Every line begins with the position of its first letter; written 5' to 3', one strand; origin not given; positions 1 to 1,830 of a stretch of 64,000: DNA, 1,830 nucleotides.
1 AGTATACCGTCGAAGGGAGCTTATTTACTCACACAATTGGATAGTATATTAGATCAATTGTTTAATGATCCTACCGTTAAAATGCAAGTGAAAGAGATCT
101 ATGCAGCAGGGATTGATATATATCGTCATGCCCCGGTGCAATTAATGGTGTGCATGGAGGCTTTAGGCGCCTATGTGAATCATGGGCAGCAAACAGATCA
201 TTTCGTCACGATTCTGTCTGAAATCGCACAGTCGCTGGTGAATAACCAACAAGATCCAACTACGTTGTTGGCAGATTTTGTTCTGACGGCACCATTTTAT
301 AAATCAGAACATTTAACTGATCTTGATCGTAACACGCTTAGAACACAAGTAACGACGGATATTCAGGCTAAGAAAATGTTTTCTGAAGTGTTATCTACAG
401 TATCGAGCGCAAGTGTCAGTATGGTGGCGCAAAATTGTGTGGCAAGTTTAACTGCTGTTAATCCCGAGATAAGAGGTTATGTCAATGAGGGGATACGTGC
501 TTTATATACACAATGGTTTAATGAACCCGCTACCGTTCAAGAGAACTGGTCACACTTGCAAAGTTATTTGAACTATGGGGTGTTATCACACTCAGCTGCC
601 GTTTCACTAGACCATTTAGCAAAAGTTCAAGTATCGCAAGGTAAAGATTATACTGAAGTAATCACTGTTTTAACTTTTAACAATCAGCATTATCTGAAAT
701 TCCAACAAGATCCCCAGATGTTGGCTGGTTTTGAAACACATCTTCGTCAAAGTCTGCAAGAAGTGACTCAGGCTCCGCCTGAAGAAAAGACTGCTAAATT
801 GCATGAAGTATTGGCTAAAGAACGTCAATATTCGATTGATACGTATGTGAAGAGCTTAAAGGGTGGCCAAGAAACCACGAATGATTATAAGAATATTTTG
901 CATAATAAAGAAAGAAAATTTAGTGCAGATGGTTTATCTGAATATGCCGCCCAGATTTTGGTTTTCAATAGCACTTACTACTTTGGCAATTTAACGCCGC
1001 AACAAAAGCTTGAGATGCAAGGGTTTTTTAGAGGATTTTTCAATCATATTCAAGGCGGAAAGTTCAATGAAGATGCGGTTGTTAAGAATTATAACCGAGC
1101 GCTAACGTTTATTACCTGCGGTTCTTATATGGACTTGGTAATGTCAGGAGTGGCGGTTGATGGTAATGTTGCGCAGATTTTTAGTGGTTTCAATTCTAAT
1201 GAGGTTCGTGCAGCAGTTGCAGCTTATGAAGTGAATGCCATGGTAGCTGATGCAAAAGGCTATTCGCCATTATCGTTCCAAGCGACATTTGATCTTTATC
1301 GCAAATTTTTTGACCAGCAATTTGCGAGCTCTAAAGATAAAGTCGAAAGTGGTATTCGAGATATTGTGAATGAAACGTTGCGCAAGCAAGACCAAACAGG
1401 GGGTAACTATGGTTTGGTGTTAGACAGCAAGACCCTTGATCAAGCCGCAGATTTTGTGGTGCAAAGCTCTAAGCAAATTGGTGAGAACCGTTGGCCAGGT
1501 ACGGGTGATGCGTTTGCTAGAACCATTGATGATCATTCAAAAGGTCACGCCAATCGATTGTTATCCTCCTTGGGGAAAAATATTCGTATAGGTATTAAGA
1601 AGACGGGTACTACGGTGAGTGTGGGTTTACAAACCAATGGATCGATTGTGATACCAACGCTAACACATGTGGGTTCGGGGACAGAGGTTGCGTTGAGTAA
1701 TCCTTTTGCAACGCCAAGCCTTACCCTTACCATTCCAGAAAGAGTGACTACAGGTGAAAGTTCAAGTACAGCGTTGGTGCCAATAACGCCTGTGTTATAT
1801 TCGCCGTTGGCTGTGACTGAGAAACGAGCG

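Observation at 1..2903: Polymorphic toxin with an unrecognisable carrier region and an intact colicin E3-type rRNase, plus immunity gene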

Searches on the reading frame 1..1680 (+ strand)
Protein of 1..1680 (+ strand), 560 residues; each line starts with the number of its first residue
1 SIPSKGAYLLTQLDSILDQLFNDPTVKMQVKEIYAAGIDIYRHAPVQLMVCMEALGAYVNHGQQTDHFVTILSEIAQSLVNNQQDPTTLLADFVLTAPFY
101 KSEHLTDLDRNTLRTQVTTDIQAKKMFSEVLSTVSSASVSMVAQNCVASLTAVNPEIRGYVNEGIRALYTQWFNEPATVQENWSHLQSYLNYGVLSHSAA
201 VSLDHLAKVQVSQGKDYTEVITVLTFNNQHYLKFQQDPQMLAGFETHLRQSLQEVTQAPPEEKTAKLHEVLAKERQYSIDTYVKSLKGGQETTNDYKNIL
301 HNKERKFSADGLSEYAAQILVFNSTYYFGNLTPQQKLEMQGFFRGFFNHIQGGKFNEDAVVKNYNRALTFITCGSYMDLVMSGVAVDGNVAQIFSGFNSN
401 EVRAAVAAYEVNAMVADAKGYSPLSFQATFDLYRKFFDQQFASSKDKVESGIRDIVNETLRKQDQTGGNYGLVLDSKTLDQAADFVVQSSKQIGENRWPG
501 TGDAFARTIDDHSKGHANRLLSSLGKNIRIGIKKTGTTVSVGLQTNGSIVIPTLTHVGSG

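Call 40: find_homologous_proteins(query=window:1-1680:+)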
Query window:1-1680:+: the 8000 candidates sharing most words with the query were scored; none scored E <= 0.001.
